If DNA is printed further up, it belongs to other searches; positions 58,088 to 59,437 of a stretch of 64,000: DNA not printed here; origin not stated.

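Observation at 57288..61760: purB...purC operon with a lipoprotein, HAD-like protein, zinc ribbon and three micro-ORFs: a partial purine pathway in a foreign-looking island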

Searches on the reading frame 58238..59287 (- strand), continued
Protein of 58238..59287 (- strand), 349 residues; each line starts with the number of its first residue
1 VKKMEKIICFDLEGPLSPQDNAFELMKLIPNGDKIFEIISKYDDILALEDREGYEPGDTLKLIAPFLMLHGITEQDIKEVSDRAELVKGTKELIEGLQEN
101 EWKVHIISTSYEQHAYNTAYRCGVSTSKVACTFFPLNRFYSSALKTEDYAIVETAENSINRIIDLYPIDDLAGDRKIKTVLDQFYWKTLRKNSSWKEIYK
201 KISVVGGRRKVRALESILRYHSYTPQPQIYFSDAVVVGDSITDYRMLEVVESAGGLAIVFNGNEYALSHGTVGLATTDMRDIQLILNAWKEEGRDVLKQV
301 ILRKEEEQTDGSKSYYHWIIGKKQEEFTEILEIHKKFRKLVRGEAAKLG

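Call 44: search_protein_families(library=ncbifam, proteins=[L148:4752-5570:+, L118:6990-7955:+, L128:4599-5249:+, L146:3803-4810:+, L131:5531-6211:+, L131:4520-5494:+, L091:110-1090:+, L001:9215-9988:+], max_evalue=0.001)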
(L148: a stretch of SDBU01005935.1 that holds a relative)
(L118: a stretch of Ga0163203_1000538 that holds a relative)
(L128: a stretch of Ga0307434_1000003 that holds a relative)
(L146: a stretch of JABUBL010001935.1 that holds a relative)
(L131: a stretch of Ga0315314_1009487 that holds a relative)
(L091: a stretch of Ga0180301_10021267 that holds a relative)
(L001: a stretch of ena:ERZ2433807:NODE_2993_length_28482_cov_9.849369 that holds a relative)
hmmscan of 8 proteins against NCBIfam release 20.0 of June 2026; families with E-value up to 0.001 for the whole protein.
L148:4752-5570:+ (272 aa): 3 families
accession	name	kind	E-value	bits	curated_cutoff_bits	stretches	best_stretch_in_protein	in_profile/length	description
TIGR00639.1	PurN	equivalog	8.2e-17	61.4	150.1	1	60-174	49-150/192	phosphoribosylglycinamide formyltransferase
NF004684.0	PRK06027.1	subfamily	1.8e-08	34.5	223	1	90-180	152-242/286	formyltetrahydrofolate deformylase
TIGR00655.1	PurU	equivalog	2.6e-07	30.6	285.95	1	88-177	145-234/280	formyltetrahydrofolate deformylase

L118:6990-7955:+ (321 aa): 22 families
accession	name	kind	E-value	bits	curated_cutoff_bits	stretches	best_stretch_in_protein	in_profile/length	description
NF041134.1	R1P_kin_Thcocales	equivalog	6e-42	144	500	1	4-316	1-285/291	ADP-dependent ribose-1-phosphate kinase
TIGR02152.1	D_ribokin_bact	equivalog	1.1e-40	139.9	299.65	1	9-310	4-297/298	ribokinase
NF053626.1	RibKinHalex1628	equivalog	1.8e-36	126.1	330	1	4-302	2-281/293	ATP-dependent ribose-1-phosphate kinase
TIGR04382.1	myo_inos_iolC_N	equivalog_domain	3.6e-30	105.3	300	1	36-311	31-307/309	5-dehydro-2-deoxygluconokinase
NF008353.0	PRK11142.1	equivalog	2.7e-27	96.1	341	1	5-311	4-301/307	ribokinase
NF006957.1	PRK09434.1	equivalog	8.9e-25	87.8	450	1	36-290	24-277/302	fructokinase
NF047869.1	myo_kin_aldol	exception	1.8e-20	72.9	600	2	3-133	6-135/586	bifunctional 5-dehydro-2-deoxygluconokinase/5-dehydro-2-deoxyphosphogluconate aldolase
NF049991.1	TagKinase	equivalog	2.9e-20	72.3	420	1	38-311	40-313/321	tagatose kinase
NF007321.0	PRK09813.1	equivalog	8.2e-18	64.8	247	1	35-298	20-259/261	fructoselysine 6-kinase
NF041164.1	NucKinThplmales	equivalog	2.1e-16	60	450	1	9-296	7-274/295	nucleoside kinase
NF040938.1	KDG_KDGal_kin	equivalog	2.9e-15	56.1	400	1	40-311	31-301/305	bifunctional 2-dehydro-3-deoxygluconokinase/2-dehydro-3-deoxygalactonokinase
TIGR02198.1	rfaE_dom_I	equivalog_domain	3.3e-14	52.7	345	2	30-94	38-102/315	D-glycero-beta-D-manno-heptose-7-phosphate kinase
TIGR03168.1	1-PFK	subfamily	1.9e-12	46.7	216.4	1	190-300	183-288/305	hexose kinase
TIGR03828.1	pfkB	equivalog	3.2e-12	46.1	292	1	195-300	188-288/305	1-phosphofructokinase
NF007416.0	PRK09954.1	equivalog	1.5e-11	43.9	561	1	9-299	63-343/362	sugar kinase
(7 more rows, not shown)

L128:4599-5249:+ (216 aa): 7 families
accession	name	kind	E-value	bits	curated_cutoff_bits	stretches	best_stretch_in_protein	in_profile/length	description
NF038032.1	CehA_McbA_metalo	domain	7.1e-18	65.1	80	1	3-194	4-216/315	CehA/McbA family metallohydrolase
NF047791.1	RNaseRnm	equivalog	6.2e-09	35.5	375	1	85-163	173-252/275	RNase RNM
NF041577.1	nside_bi_sphtase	equivalog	3.2e-08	33.1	400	0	86-168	174-257/276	3',5'-nucleoside bisphosphate phosphatase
NF045780.1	TrlF_fam_ATP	equivalog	9e-08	31.3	350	1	3-51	7-62/944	TrlF family AAA-like ATPase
NF006702.0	PRK09248.1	domain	3.7e-05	23.3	264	0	2-41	3-42/246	PHP domain-containing protein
TIGR01856.1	hisJ_fam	subfamily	0.00013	21.8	90.2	0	5-42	2-39/252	histidinol-phosphatase HisJ family protein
TIGR00594.1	polc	superfamily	0.00049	18.3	434.35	1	5-52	3-51/1022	DNA polymerase III subunit alpha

L146:3803-4810:+ (335 aa): 22 families
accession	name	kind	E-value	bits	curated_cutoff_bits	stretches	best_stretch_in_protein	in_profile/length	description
NF009714.1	PRK13243.1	equivalog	6.5e-65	219.6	455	1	34-324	36-326/332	glyoxylate reductase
TIGR01327.1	PGDH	equivalog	1.7e-62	211.9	454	1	33-321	30-311/525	phosphoglycerate dehydrogenase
NF005069.0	PRK06487.1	equivalog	1.6e-53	181.9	448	1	32-297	37-297/320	2-hydroxyacid dehydrogenase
NF006263.0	PRK08410.1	equivalog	1.4e-48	165.9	389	1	31-307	30-303/311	D-2-hydroxyacid dehydrogenase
NF011938.0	PRK15409.1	equivalog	3.9e-45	154.3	492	1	31-288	33-286/324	glyoxylate/hydroxypyruvate reductase GhrB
NF005387.0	PRK06932.1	equivalog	1.2e-44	152.6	492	1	33-300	34-299/314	2-hydroxyacid dehydrogenase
NF041369.1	Dhydh_Halo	equivalog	2.4e-37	128.8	400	1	40-293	37-277/305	D-2-hydroxyacid dehydrogenase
NF005750.0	PRK07574.1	equivalog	6.9e-37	127.4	329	1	40-289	87-335/386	NAD-dependent formate dehydrogenase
NF000492.1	vanH_gen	exception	1.1e-32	113.4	540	1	66-296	68-296/312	D-lactate dehydrogenase VanH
NF008759.0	PRK11790.1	equivalog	1.2e-32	113.1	404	1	33-288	44-294/410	phosphoglycerate dehydrogenase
NF006374.0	PRK08605.1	subfamily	2.9e-28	98.9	356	1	51-266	54-264/332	D-lactate dehydrogenase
NF005027.0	PRK06436.1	equivalog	1e-26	93.8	261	1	56-252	43-223/303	2-hydroxyacid dehydrogenase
NF000371.1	vanH_Agroup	exception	6.4e-26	91.3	700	1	65-299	72-304/322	VanH-A/VanH-Pt family D-lactate dehydrogenase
NF000128.1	vanH-Sc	exception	1.6e-25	90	650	1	51-267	74-274/337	D-lactate dehydrogenase VanH-Sc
NF000112.1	vanH-Amyco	exception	4.3e-25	88.7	625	1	68-297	99-326/348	VanH-AOV family D-lactate dehydrogenase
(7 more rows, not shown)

L131:5531-6211:+ (226 aa): 0 families

L131:4520-5494:+ (324 aa): 7 families
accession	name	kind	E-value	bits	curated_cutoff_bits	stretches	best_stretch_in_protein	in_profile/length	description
TIGR00674.1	dapA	equivalog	8.2e-54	182.4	206.15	1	14-256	2-239/286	4-hydroxy-tetrahydrodipicolinate synthase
NF002958.0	PRK03620.1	subfamily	6e-45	153.4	278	1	8-321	8-300/307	5-dehydro-4-deoxyglucarate dehydratase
TIGR03249.1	KdgD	equivalog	1.5e-40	139.2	373.95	1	8-320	6-298/299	5-dehydro-4-deoxyglucarate dehydratase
TIGR02313.1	HpaI-NOT-DapA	exception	1.1e-36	126.2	396.7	1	12-243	2-230/294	2,4-dihydroxyhept-2-ene-1,7-dioic acid aldolase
NF003164.0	PRK04147.1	equivalog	5.7e-30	104.6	281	1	9-249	2-237/294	N-acetylneuraminate lyase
TIGR00683.1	nanA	equivalog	2.8e-23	82.7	382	1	11-237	1-222/293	N-acetylneuraminate lyase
NF040954.1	Arch_KDGaldase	equivalog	2.3e-17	63.3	390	1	18-245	7-223/288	bifunctional 2-dehydro-3-deoxy-phosphogluconate/2-dehydro-3-deoxy-6-phosphogalactonate aldolase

L091:110-1090:+ (326 aa): 3 families
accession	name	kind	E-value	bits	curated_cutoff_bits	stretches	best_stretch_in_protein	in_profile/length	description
TIGR02127.1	pyrF_sub2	equivalog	3.6e-69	232.9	110.6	1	4-291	1-255/261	orotidine-5'-phosphate decarboxylase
NF004034.0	PRK05500.1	equivalog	4.1e-13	48.7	656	1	3-260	2-217/478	bifunctional orotidine-5'-phosphate decarboxylase/orotate phosphoribosyltransferase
NF010386.0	PRK13813.1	equivalog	0.00031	20.4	208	1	147-265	80-183/216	orotidine 5'-phosphate decarboxylase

L001:9215-9988:+ (257 aa): 10 families
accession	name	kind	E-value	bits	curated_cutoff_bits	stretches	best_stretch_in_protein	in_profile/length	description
TIGR00336.1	pyrE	equivalog_domain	2.7e-18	66.4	106.8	1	35-202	14-168/173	orotate phosphoribosyltransferase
NF010382.0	PRK13809.1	equivalog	7e-14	51.7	208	1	2-202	3-176/210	orotate phosphoribosyltransferase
NF001729.0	PRK00455.1-3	equivalog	2.7e-11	43.3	245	1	32-235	31-220/231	orotate phosphoribosyltransferase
NF002635.0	PRK02304.1-4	subfamily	3.1e-11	43.1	146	1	56-202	36-172/188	adenine phosphoribosyltransferase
NF004034.0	PRK05500.1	equivalog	3.1e-11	42.6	656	1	38-204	308-453/478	bifunctional orotidine-5'-phosphate decarboxylase/orotate phosphoribosyltransferase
NF040646.1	HPT_Archaea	equivalog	7.8e-11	41.9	200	1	56-202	36-172/184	hypoxanthine/guanine phosphoribosyltransferase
NF002620.0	PRK02277.1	subfamily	5.4e-07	29.5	115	1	46-100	56-110/201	orotate phosphoribosyltransferase-like protein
NF009211.0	PRK12560.1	equivalog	4.1e-06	26.7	188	1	54-204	33-176/187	adenine phosphoribosyltransferase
TIGR01367.1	pyrE_Therm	equivalog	4.1e-06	26.5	150.25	1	37-112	19-95/187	orotate phosphoribosyltransferase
NF045507.1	transregGfcR_Halo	equivalog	0.00048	19.7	300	1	57-96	77-116/215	transcriptional regulator GfcR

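Call 53: predict_structure(alignment_id=A2)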
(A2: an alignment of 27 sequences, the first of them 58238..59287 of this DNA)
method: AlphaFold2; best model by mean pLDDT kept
length: 349 residues; sequences in the alignment: 27
mean_pLDDT: 91.6   pTM: 0.90
mean pLDDT of the five models: 91.6, 91.5, 90.0, 90.0, 89.3
residues with pLDDT >= 90: 272; 70-90: 58; 50-70: 16; < 50: 3
segments of 3 or more residues with pLDDT < 50: none
pLDDT, mean of each block of 10 residues (from residue 1): 78 94 94 93 89 88 95 94 95 97 96 96 97 91 85 95 81 88 93 90 92 95 73 95 95 97 95 98 96 94 95 96 95 95 64
secondary structure, 60 per line:
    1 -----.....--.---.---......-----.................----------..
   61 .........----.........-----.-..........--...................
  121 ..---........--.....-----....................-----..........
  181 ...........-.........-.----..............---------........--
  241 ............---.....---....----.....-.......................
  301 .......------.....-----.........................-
elements in order: E6-10 H21-26 H32-48 H59-69 H74-82 H90-99 E102-111 H112-122 E129-133 H136-140 H146-165 H171-191 H193-201 H208-221 E234-238 H241-252 E256-260 H264-267 E272-276 H279-307 E314-318 H324-348

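Call 71: search_protein_families(library=pfam, proteins=[L096:1952-3157:+, L096:880-1833:+, L096:4709-5230:+, L099:5018-5896:+, L099:3999-4934:+, L147:419-1723:+, L095:3267-4154:+, L095:7480-9273:+, L098:721-1638:+, L120:7151-7999:+], max_evalue=0.0001)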
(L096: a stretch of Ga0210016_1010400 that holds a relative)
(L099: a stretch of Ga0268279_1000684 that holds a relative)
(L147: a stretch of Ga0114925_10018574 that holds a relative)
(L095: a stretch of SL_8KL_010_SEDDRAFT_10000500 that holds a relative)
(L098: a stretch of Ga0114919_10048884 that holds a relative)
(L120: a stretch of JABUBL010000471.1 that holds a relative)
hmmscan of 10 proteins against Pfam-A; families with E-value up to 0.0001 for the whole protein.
L096:1952-3157:+ (401 aa): 5 families
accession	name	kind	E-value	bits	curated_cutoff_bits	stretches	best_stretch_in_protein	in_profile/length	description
PF00534.26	Glycos_transf_1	-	5.3e-34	117.7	26.4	1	202-377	4-171/172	Glycosyl transferases group 1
PF13692.12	Glyco_trans_1_4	-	3.5e-27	95.8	27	1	212-364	2-142/142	Glycosyl transferases group 1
PF13439.12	Glyco_transf_4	-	4.9e-13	49.9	28.5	1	69-181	53-165/170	Glycosyltransferase Family 4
PF20706.3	GT4-conflict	-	4.6e-08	32.9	26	1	209-332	195-313/385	Family 4 Glycosyltransferase in conflict systems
PF13524.12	Glyco_trans_1_2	-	7.4e-06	26.4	25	1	277-392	27-143/144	Glycosyl transferase-like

L096:880-1833:+ (317 aa): 5 families
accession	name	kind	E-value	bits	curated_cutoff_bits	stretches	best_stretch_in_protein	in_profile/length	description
PF04321.23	RmlD_sub_bind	-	4.7e-84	282.3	27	1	24-314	2-284/287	RmlD substrate binding domain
PF01370.27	Epimerase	-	1.4e-18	67.6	20.9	1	25-195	1-200/240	NAD dependent epimerase/dehydratase family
PF16363.11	GDP_Man_Dehyd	-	8.6e-09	35.7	27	1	54-169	58-176/332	GDP-mannose 4,6 dehydratase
PF02719.21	Polysacc_synt_2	-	9.2e-07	28.8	20.2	1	56-177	62-169/293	Polysaccharide biosynthesis protein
PF01073.25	3Beta_HSD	-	5.1e-06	26.2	22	1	54-206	51-217/280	3-beta hydroxysteroid dehydrogenase/isomerase family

L096:4709-5230:+ (173 aa): 0 families

L099:5018-5896:+ (292 aa): 1 family
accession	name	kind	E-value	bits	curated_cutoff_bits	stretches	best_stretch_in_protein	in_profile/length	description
PF03737.21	RraA-like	-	1.2e-17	65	24.5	1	78-232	17-151/152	Aldolase/RraA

L099:3999-4934:+ (311 aa): 3 families
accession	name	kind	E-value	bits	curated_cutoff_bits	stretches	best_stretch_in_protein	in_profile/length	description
PF01436.27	NHL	-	2.7e-22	78.1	20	1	135-163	1-28/28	NHL repeat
PF08450.18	SGL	-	1.1e-08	35.5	26.3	0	127-239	125-242/246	SMP-30/Gluconolactonase/LRE-like region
PF17170.10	DUF5128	-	4.1e-08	33.2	22.9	0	147-217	54-125/321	6-bladed beta-propeller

L147:419-1723:+ (434 aa): 1 family
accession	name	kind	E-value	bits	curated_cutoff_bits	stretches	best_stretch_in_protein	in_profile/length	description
PF09861.14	Lar_N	-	1.9e-54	184.4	23.3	1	29-220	1-195/204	Lactate racemase N-terminal domain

L095:3267-4154:+ (295 aa): 1 family
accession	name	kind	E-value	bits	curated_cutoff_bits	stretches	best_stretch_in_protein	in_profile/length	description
PF02775.26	TPP_enzyme_C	-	1.8e-20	73.7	21.9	1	39-201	2-150/151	Thiamine pyrophosphate enzyme, C-terminal TPP binding domain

L095:7480-9273:+ (597 aa): 6 families
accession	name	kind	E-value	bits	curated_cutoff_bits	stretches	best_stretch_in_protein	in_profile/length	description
PF00117.34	GATase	-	3.7e-48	164.2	22.8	1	93-274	1-189/190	Glutamine amidotransferase class-I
PF00958.27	GMP_synt_C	-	2.8e-38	130.3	27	1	505-596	1-92/92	GMP synthase C terminal domain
PF02540.23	NAD_synthase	-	1.3e-09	38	21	1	301-370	17-86/242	NAD synthase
PF07722.19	Peptidase_C26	-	2.4e-09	37.7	20.5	1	157-257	101-219/219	Peptidase C26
PF03054.22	tRNA_Me_trans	-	1.9e-05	24.8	20.6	0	303-334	1-31/202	tRNA methyl transferase HUP domain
PF06508.19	QueC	-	5.1e-05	23.3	22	0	304-366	1-61/210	Queuosine biosynthesis protein QueC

L098:721-1638:+ (305 aa): 0 families

L120:7151-7999:+ (282 aa): 7 families
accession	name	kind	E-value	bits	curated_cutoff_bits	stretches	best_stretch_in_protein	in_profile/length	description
PF13614.12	AAA_31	-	2.6e-34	119.1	27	1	3-194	2-171/177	AAA domain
PF01656.29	CbiA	-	5.4e-16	59.1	25.4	1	6-255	2-125/125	CobQ/CobB/MinD/ParA nucleotide binding domain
PF09140.17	MipZ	-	2.5e-08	34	20.7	0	5-53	3-48/262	ATPase MipZ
PF10609.15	ParA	-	1.6e-07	31.4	27.1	1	3-44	4-41/246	NUBPL iron-transfer P-loop NTPase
PF00142.24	Fer4_NifH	-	2e-07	31.2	25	1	10-65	7-58/271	4Fe-4S iron sulfur cluster binding proteins, NifH/frxC family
PF02374.21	ArsA_ATPase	-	2.6e-06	27.3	24.3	0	5-48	3-42/305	Anion-transporting ATPase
PF06564.18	CBP_BcsQ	-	3.5e-06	27.1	21.3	0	4-45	3-40/234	Cellulose biosynthesis protein BcsQ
